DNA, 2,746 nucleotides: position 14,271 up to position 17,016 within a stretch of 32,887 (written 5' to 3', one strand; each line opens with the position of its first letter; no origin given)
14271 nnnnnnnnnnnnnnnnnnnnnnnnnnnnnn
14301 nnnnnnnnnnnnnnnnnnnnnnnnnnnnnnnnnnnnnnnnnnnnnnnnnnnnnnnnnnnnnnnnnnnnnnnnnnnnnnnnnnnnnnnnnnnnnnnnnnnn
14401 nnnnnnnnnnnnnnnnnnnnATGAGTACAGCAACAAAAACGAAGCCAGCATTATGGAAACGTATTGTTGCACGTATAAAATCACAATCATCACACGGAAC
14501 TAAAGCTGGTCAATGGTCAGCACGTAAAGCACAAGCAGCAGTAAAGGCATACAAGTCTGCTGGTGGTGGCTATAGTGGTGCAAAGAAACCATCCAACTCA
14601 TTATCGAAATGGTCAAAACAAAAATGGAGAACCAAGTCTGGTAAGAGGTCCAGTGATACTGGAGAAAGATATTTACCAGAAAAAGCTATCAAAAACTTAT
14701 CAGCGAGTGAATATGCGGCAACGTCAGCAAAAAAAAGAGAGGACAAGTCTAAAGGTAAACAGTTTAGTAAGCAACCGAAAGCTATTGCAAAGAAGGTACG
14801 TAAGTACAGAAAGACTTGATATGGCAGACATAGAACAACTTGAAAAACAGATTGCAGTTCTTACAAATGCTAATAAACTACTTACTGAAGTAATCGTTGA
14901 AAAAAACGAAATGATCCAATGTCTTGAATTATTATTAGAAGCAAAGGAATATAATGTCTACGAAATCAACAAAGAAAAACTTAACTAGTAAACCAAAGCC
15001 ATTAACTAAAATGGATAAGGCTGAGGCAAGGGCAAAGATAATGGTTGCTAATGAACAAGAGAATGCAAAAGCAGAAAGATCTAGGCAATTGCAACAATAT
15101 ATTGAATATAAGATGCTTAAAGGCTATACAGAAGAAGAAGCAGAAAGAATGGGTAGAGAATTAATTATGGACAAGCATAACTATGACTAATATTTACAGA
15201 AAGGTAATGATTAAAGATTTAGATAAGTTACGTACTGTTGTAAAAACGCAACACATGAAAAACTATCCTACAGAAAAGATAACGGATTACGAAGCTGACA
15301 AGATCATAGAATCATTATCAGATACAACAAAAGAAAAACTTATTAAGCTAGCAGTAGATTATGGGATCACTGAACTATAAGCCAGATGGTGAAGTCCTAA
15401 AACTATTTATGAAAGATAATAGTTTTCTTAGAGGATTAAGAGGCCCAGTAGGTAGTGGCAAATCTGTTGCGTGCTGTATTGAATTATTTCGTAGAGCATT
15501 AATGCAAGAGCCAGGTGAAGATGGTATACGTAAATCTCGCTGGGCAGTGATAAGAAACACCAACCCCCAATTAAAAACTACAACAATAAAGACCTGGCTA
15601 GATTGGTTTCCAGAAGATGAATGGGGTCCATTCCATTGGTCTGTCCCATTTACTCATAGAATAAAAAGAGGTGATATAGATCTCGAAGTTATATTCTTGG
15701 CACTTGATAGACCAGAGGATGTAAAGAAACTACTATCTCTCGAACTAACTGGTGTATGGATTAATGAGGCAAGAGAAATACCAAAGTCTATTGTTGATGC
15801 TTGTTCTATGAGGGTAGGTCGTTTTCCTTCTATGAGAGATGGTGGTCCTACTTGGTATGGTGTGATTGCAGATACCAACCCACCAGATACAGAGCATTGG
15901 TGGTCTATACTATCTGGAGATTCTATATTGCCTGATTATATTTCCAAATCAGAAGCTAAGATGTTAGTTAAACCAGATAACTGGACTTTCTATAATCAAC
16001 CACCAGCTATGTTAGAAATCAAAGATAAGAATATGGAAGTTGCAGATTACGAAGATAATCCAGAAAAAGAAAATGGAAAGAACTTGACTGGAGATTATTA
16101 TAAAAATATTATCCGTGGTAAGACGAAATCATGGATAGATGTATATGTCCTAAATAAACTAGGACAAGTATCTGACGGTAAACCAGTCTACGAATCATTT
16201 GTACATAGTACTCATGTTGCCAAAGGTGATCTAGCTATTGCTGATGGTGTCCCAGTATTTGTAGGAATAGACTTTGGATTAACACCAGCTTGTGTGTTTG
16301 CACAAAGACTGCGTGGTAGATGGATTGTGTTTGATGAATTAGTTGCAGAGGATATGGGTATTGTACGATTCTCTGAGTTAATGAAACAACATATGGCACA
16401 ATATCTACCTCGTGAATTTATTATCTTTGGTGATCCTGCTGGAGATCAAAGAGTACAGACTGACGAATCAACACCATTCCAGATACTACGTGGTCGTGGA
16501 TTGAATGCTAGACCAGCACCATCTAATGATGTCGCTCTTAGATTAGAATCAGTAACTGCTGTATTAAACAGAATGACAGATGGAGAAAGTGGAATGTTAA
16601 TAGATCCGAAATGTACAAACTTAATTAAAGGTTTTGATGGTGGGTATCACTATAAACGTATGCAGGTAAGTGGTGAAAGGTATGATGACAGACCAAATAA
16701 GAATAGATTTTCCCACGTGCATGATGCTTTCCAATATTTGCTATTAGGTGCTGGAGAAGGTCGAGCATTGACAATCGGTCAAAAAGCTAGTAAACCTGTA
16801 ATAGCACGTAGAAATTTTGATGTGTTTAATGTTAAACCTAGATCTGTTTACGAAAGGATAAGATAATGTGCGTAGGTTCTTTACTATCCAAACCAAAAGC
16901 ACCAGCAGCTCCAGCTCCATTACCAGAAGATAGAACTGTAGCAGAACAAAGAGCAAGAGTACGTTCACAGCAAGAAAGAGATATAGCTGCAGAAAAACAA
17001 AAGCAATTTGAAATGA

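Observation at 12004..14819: Cassette of seven consecutive polycationic, low-complexity ORFs that splits terS from terL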

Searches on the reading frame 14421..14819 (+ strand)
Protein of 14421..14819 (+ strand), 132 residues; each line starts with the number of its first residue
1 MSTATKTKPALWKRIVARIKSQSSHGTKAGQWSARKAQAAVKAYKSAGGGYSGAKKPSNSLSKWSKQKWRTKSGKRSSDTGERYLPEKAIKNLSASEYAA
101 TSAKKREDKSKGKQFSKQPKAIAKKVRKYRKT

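Call 4: search_protein_families(library=pfam, proteins=[window:14421-14819:+], max_evalue=1)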
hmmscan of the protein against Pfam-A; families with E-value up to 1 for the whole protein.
window:14421-14819:+ (132 aa): 0 families

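Call 5: search_protein_families(library=phrogs, proteins=[window:14421-14819:+], max_evalue=1)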
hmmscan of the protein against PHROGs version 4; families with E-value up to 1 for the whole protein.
window:14421-14819:+ (132 aa): 3 families
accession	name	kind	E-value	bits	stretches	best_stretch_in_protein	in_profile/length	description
phrog_14910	-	unknown function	5.1e-33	114.7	1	53-131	2-80/80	-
phrog_17747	-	unknown function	5.2e-12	47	1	6-51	18-62/63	-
phrog_9816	-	unknown function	0.33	11.9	1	107-131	26-50/60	-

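Call 20: search_protein_families(library=ncbifam, proteins=[window:14421-14819:+], max_evalue=1)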
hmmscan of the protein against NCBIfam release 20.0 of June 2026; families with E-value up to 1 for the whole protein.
window:14421-14819:+ (132 aa): 0 families

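Call 35: find_homologous_proteins(query=window:14421-14819:+, max_evalue=0.001)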
Query window:14421-14819:+ (132 aa): 8000 proteins with E <= 0.001 among 8000 candidates; the best 120 are listed.
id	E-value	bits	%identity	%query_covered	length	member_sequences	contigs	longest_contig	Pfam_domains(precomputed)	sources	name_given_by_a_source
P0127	3.9e-68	245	95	100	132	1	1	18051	-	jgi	jgi:hypothetical protein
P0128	1.0e-65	237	92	100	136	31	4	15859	-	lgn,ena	-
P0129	3.2e-61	223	87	100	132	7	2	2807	-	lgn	-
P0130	1.3e-59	218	87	98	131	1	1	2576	-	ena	-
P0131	2.5e-59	217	86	98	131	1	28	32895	-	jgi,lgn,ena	jgi:hypothetical protein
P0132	2.6e-59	217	86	98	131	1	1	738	-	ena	-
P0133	2.8e-59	217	86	98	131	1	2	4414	-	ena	-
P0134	3.7e-59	216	85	98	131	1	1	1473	-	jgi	-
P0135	4.0e-59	216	85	98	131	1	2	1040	-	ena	-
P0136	4.7e-59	216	85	98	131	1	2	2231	-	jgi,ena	jgi:hypothetical protein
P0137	4.8e-59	216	86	98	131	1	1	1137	-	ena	-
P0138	4.8e-59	216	86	98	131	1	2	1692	-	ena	-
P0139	6.2e-59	215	86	98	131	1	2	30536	-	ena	-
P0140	7.2e-59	215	84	98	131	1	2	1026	-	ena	-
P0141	9.5e-59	215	85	98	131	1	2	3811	-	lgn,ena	-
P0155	2.6e-58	213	83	98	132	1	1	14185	PF19197.6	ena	-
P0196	3.2e-57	210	83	97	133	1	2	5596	PF19197.6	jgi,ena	-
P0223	1.5e-56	208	82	98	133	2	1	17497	PF19197.6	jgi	-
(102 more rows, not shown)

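Call 36: search_protein_families(library=pfam, proteins=[P0155, P0196, window:14421-14819:+], max_evalue=10)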
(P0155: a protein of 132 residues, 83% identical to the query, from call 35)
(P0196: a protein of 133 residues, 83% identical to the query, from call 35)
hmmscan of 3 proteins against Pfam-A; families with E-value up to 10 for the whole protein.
P0155 (132 aa): 1 family
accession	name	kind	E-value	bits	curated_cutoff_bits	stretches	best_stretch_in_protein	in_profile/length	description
PF19197.5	DUF5872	-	0.00011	23.3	27.5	1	16-115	7-111/116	Family of unknown function (DUF5872)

P0196 (133 aa): 1 family
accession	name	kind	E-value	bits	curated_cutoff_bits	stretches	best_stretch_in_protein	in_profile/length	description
PF19197.5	DUF5872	-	0.00011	23.2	27.5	1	17-116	7-111/116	Family of unknown function (DUF5872)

window:14421-14819:+ (132 aa): 0 families

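Call 42: search_solved_structures(query=A1, max_evalue=10, show_alignments=2)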
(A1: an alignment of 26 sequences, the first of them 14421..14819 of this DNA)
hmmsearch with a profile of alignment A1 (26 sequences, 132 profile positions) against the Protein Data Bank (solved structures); distinct sequences matched with E-value up to 10: 0.

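Call 51: predict_structure(alignment_id=A1)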
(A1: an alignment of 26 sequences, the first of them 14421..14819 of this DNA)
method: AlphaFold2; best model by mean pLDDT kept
length: 132 residues; sequences in the alignment: 26
mean_pLDDT: 65.5   pTM: 0.33
mean pLDDT of the five models: 65.5, 63.5, 62.7, 61.6, 58.9
residues with pLDDT >= 90: 0; 70-90: 57; 50-70: 59; < 50: 16
segments of 3 or more residues with pLDDT < 50: 54-68
pLDDT, mean of each block of 10 residues (from residue 1): 68 83 61 76 79 51 44 54 56 69 74 69 68 57
secondary structure, 60 per line:
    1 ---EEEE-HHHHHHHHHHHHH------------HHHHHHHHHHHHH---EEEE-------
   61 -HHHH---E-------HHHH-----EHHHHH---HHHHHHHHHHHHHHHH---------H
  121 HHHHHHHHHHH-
elements in order: E4-7 H9-21 H34-46 E50-53 H62-65 H77-80 H87-91 H95-110 H120-131

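Call 56: fold_search(model_id=the predicted structure, library=pdb)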
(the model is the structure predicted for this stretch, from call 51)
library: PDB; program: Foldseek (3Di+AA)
matches with E <= 10: 0; with E <= 0.001: 0
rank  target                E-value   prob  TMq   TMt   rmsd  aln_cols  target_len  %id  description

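Call 64: search_dna_similar(query=window:14421-14819:+, collection=phages, mode=protein, max_evalue=0.001, max_rows=60, rows=spread)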
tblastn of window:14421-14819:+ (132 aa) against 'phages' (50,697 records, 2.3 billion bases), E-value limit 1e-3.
Records with a match: 19; places in all: 19; records where one place covers at least 80% of the query: 7.
Best place of each record, by identity: 60-80% 13; <60% 6.
By first word of the organism name: Pelagibacter 8; Roseobacter 5; Synechococcus 2; Puniceispirillum 2; Methylophilales 2.
By host as written in the record: Candidatus Pelagibacter sp. HTCC7211 3; Candidatus Pelagibacter sp. HTCC1062 3; Rhodobacteraceae bacterium FZCC0023 3; Synechococcus sp. 2; Candidatus Puniceispirillum marinum IMCC1322 2; Methylophilales bacterium FZCC0133 2; Candidadtus Pelagibacter sp. HTCC1062 1; Candidatus Pelagibacter ubique HTCC1062 1; and 2 more.
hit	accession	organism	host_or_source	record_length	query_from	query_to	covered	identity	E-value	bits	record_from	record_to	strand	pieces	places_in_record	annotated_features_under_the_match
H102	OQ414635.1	Pelagibacter phage EXVC031P Hodr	Candidadtus Pelagibacter sp. HTCC1062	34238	3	130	97%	77.3%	1e-46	166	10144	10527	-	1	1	hypothetical protein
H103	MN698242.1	Pelagibacter phage HTVC103P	Candidatus Pelagibacter sp. HTCC7211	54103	1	130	83%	72.8%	3e-20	146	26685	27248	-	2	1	hypothetical protein (x3)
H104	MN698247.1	Pelagibacter phage HTVC115P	Candidatus Pelagibacter sp. HTCC7211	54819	7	132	80%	74.5%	1e-20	140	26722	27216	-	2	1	hypothetical protein (x2)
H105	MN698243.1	Pelagibacter phage HTVC104P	Candidatus Pelagibacter sp. HTCC7211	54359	1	130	83%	71.1%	6e-20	144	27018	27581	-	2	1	hypothetical protein (x3)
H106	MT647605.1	Pelagibacter phage Lederberg EXVC029P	Candidatus Pelagibacter ubique HTCC1062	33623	7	130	78%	71.8%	2e-24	134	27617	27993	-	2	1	hypothetical protein (x2)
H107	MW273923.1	Pelagibacter phage HTVC035P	Candidatus Pelagibacter sp. HTCC1062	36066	7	131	79%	71.2%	1e-27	144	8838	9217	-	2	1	hypothetical protein (x2)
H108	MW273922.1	Pelagibacter phage HTVC034P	Candidatus Pelagibacter sp. HTCC1062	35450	7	131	79%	70.2%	3e-27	143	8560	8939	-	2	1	hypothetical protein (x2)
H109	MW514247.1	Roseobacter phage CRP-13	Rhodobacteraceae bacterium FZCC0023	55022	7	130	78%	68.0%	3e-24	133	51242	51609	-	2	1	hypothetical protein (x2)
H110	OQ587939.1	Synechococcus phage S-CRES1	Synechococcus sp.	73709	1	128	97%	51.4%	2e-17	82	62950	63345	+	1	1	hypothetical protein (x2)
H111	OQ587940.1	Synechococcus phage S-CRES2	Synechococcus sp.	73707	1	128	97%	51.4%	2e-17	82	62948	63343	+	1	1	hypothetical protein (x2)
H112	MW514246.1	Roseobacter phage CRP-9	Rhodobacteraceae bacterium FZCC0023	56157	7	130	80%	52.8%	2e-15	104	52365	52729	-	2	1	hypothetical protein (x2)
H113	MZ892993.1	Pelagibacter phage HTVC033P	Candidatus Pelagibacter sp. HTCC1062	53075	60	131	55%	72.2%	6e-24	100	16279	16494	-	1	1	hypothetical protein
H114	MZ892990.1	Roseobacter phage CRP-345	Rhodobacteraceae bacterium FZCC0042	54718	59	132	56%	65.4%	2e-22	96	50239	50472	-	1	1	hypothetical protein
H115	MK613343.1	Roseobacter phage CRP-1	Rhodobacteraceae bacterium FZCC0023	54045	60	132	55%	63.6%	3e-22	96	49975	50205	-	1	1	hypothetical protein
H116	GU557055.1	Puniceispirillum phage HMO-2011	Candidatus Puniceispirillum marinum ...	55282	60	131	55%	61.1%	6e-20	90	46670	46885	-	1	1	hypothetical protein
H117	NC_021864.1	Puniceispirillum phage HMO-2011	Candidatus Puniceispirillum marinum ...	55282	60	131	55%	61.1%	6e-20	90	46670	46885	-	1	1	hypothetical protein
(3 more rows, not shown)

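Call 84: get_annotated_region(hit=H116, flank=4500)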
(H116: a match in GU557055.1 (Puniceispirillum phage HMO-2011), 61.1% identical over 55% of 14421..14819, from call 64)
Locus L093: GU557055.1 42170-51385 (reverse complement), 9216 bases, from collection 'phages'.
description: Puniceispirillum phage HMO-2011, complete genome.
organism: Puniceispirillum phage HMO-2011 (NCBI taxid 948071)
taxonomy: Viruses; Duplodnaviria; Heunggongvirae; Uroviricota; Caudoviricetes
host: Candidatus Puniceispirillum marinum IMCC1322; source: -; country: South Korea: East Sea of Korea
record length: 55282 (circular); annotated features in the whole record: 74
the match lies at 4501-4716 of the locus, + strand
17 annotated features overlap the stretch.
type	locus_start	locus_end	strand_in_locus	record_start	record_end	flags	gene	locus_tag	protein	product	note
CDS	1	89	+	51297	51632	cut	-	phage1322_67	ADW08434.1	hypothetical protein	-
CDS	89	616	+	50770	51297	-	-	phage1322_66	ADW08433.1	hypothetical protein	-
CDS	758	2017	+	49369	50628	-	-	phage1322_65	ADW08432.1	putative phage structural protein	similar to structural protein from Synechococcus phage S-RSM4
CDS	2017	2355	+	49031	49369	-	-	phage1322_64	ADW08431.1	hypothetical protein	-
CDS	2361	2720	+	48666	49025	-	-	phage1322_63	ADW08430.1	hypothetical protein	-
CDS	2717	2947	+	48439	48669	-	-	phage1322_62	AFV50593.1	hypothetical protein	-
CDS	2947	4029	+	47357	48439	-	-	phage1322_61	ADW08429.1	methanesulfonate monooxygenase hydroxylase alpha subunit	Pfam:PF00848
CDS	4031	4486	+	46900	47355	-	-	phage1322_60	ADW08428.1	hypothetical protein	-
CDS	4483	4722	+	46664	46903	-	-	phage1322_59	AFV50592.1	hypothetical protein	-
CDS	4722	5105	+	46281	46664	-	-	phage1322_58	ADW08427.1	hypothetical protein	similar to hypothetical protein ORF031 from Pseudomonas phage PA11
CDS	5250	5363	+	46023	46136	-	-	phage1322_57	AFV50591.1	hypothetical protein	-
CDS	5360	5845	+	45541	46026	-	-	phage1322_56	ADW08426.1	phage lysozyme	Pfam:PF00959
CDS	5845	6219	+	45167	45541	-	-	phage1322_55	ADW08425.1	hypothetical protein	-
CDS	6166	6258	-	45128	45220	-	-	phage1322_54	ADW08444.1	hypothetical protein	-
CDS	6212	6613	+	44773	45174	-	-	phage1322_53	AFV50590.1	hypothetical protein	-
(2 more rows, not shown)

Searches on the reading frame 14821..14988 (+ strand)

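Call 20: search_protein_families(library=ncbifam, proteins=[window:14821-14988:+], max_evalue=1)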
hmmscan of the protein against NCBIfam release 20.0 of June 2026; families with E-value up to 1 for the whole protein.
window:14821-14988:+ (55 aa): 3 families
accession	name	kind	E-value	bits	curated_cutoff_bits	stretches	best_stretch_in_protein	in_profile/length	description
NF052407.1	NOVOEXAE_fam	equivalog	0.017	14.9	70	1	12-41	5-34/40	NOVOEXAE family nitrogen cycling protein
TIGR01428.1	HAD_type_II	equivalog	0.05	13.6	125.4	1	4-47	100-146/197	haloacid dehalogenase type II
NF038291.1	rep_pAB02_ORF2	subfamily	0.17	12.2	85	1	3-45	68-110/172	plasmid replication DNA-binding protein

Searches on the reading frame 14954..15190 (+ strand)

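Call 4: search_protein_families(library=pfam, proteins=[window:14954-15190:+], max_evalue=1)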
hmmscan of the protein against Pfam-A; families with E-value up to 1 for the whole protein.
window:14954-15190:+ (78 aa): 0 families

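Call 5: search_protein_families(library=phrogs, proteins=[window:14954-15190:+], max_evalue=1)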
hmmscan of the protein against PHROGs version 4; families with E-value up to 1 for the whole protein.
window:14954-15190:+ (78 aa): 3 families
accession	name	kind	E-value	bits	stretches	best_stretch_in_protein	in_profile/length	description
phrog_21712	-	head and packaging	0.048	13.6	1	19-66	337-384/500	major head protein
phrog_29127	-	unknown function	0.12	13.5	1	52-78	2-28/55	-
phrog_17424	-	unknown function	0.25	12.4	1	48-71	11-34/47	-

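Call 20: search_protein_families(library=ncbifam, proteins=[window:14954-15190:+], max_evalue=1)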
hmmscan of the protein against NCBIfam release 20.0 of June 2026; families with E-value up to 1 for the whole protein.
window:14954-15190:+ (78 aa): 0 families

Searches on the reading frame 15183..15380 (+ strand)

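Call 4: search_protein_families(library=pfam, proteins=[window:15183-15380:+], max_evalue=1)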
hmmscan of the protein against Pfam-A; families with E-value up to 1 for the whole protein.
window:15183-15380:+ (65 aa): 0 families

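Call 5: search_protein_families(library=phrogs, proteins=[window:15183-15380:+], max_evalue=1)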
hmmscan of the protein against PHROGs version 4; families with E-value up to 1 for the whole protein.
window:15183-15380:+ (65 aa): 5 families
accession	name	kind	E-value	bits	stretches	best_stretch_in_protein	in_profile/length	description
phrog_11712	-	unknown function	0.025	15.2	1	7-58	100-150/183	-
phrog_5483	-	unknown function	0.037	14.7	1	9-57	87-131/185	-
phrog_30110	-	unknown function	0.078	14.2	1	18-62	9-51/96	-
phrog_18692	-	unknown function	0.13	13.6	1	2-21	46-65/92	-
phrog_10376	-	unknown function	0.13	12.4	1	4-56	162-214/303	-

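Call 20: search_protein_families(library=ncbifam, proteins=[window:15183-15380:+], max_evalue=1)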
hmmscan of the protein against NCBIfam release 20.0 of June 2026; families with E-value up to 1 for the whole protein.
window:15183-15380:+ (65 aa): 2 families
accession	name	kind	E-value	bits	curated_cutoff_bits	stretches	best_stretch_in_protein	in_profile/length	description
TIGR02535.1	hyp_Hser_kinase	hypoth_equivalog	0.016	14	446.3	1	20-56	101-137/397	proposed homoserine kinase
NF003242.0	PRK04200.1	equivalog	0.019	13.9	426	1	20-55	101-136/395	cofactor-independent phosphoglycerate mutase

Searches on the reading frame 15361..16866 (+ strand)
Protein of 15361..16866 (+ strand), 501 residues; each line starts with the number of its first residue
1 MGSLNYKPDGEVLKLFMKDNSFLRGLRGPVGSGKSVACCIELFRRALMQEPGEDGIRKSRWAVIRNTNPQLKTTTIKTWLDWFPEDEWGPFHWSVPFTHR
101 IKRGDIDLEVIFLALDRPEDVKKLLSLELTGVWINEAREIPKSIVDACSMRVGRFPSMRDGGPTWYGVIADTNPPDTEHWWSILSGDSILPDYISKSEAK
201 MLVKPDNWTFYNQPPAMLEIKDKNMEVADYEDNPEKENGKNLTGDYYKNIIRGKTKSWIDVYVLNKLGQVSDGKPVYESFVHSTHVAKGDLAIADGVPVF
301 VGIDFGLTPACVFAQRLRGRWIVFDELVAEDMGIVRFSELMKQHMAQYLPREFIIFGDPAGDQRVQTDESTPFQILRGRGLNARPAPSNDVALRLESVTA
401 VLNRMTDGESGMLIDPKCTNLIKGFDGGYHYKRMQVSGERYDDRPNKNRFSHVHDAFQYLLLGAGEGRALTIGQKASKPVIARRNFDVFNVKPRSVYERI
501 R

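Call 6: search_dna_similar(query=window:15361-16866:+, collection=phages, mode=protein, max_rows=30)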
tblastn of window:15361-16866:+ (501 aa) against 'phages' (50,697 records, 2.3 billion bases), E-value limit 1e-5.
Records with a match: 53; places in all: 53; records where one place covers at least 80% of the query: 26.
Best place of each record, by identity: 80-90% 1; <60% 52.
By first word of the organism name: Vibrio 17; Pseudomonas 6; Burkholderia 5; Rhizobium 4; Caudoviricetes 3; Dunaliella 2; Bacteriophage 2; Myxococcus 2; Komagataeibacter 2; Pelagibacter 1; and 9 more.
By host as written in the record: Vibrio breoganii 15; - 8; Dunaliella viridis var. palmelloides Teodoresco (Chlorophyta) 2; Rhizobium phaseoli N831 2; Myxococcus xanthus strain DK883 2; Pseudomonas syringae pv. avii 2; Pseudomonas syringae pv. actinidiae 2; Candidadtus Pelagibacter sp. HTCC1062 1; and 19 more.
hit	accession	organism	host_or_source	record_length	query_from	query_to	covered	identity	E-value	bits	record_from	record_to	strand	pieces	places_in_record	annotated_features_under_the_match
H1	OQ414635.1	Pelagibacter phage EXVC031P Hodr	Candidadtus Pelagibacter sp. HTCC1062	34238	1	501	100%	80.4%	0e+0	880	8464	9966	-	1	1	hypothetical protein (x2) | ribosome_binding_site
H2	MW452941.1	Methylophilales phage MEP301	Methylophilales bacterium FZCC2181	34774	16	490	95%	43.4%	4e-125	408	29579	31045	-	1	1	terminase large subunit | putative acetyltransferase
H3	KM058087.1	Cronobacter phage vB_CsaP_Ss1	Cronobacter sakazakii ATCC BAA 894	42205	1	480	96%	42.3%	1e-107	357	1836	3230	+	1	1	putative terminase | hypothetical protein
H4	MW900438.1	Vibrio phage vB_ValP_VA-RY-3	Vibrio alginolyticus RY-3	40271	12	478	93%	43.1%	1e-108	360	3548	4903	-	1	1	putative terminase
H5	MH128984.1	Burkholderia phage vB_BmuP_KL4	-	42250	4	471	93%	42.1%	9e-108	358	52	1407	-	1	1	large terminase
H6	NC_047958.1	Burkholderia phage vB_BmuP_KL4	-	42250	4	471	93%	42.1%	9e-108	358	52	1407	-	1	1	TerL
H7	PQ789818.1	Burkholderia phage vB_E332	Burkholderia sp.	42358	4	471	93%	41.7%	3e-109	362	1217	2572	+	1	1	terminase large subunit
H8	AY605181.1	Burkholderia phage BcepC6B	-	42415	4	471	93%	41.5%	8e-109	361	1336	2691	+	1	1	g03: putative TerL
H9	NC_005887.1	Burkholderia phage BcepC6B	Burkholderia cepacia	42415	4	471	93%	41.5%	8e-109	361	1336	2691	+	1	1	TerL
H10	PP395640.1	Microcystis phage Mwe-JY08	Microcystis wesenbergii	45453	6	471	93%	40.9%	2e-111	368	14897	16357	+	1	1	hypothetical protein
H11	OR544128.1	Pasteurella phage Pmp11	Pasteurella multocida Past22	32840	11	464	91%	41.3%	3e-104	348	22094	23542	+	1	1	terminase large subunit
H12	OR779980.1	Pseudoalteromonas phage vB_Pun_Y3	Pseudoalteromonas nigrifaciens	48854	6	464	92%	38.0%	2e-88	301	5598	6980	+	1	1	terminase large subunit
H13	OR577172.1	Pseudomonas phage Rollin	Pseudomonas aeruginosa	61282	1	489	98%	34.3%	3e-81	281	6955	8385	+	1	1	hypothetical protein (x2)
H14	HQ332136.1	Dunaliella viridis virus SI2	Dunaliella viridis var. palmelloides ...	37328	28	488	92%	34.7%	9e-75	262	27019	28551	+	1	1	hypothetical protein | phosphoadenosine phosphosulfate reductase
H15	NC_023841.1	Dunaliella viridis virus SI2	Dunaliella viridis var. palmelloides ...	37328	28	488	92%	34.7%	9e-75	262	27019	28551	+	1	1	hypothetical protein | phosphoadenosine phosphosulfate reductase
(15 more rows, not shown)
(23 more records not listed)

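Call 9: find_related_loci(query=window:15361-16866:+, collection=viral_contigs, flank=8000)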
Query window:15361-16866:+ (501 aa) in viral_contigs; peptide patterns used: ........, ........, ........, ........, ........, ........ (x = any residue, [..] = any of these).
599 stretches matched a pattern (row limit reached: there are more); 599 encode a relative of the query (tblastn E <= 1e-3); the best 80 are kept; 80 distinct loci.
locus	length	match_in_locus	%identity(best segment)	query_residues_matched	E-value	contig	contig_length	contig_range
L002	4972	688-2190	95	1-501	0e+0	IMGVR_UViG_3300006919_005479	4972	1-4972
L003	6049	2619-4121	92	1-501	0e+0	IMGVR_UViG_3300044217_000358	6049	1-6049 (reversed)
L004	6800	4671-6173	92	1-501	0e+0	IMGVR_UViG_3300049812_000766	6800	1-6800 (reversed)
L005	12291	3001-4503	92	1-501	0e+0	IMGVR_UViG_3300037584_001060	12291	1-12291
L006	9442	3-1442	92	22-501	0e+0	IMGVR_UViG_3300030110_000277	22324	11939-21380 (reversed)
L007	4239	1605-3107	86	1-501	0e+0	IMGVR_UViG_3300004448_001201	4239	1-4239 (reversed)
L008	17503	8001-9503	86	1-501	0e+0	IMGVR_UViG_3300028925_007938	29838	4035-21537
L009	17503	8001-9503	92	1-501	0e+0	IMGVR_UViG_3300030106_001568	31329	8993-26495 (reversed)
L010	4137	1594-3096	83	1-501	0e+0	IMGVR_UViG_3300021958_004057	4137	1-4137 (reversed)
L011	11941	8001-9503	82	1-501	0e+0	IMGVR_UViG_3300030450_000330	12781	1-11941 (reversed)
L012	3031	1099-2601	82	1-501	0e+0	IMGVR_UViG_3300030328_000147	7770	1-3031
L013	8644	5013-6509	81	1-499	0e+0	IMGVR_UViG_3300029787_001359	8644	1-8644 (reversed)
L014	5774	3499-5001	80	1-501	0e+0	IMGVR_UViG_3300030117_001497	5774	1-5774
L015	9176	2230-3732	80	1-501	0e+0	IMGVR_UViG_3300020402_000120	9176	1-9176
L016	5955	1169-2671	80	1-501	0e+0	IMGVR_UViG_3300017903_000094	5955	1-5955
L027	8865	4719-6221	77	1-501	0e+0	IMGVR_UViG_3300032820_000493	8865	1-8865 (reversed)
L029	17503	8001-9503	77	1-501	0e+0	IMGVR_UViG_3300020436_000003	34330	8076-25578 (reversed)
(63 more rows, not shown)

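Call 96: search_protein_families(library=pfam, proteins=[L029:5260-7026:+, L027:2495-3763:+], max_evalue=0.01)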
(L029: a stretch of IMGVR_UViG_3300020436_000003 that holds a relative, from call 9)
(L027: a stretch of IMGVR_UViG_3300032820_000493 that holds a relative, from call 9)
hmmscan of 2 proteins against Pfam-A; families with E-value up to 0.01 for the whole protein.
L029:5260-7026:+ (588 aa): 0 families

L027:2495-3763:+ (422 aa): 0 families
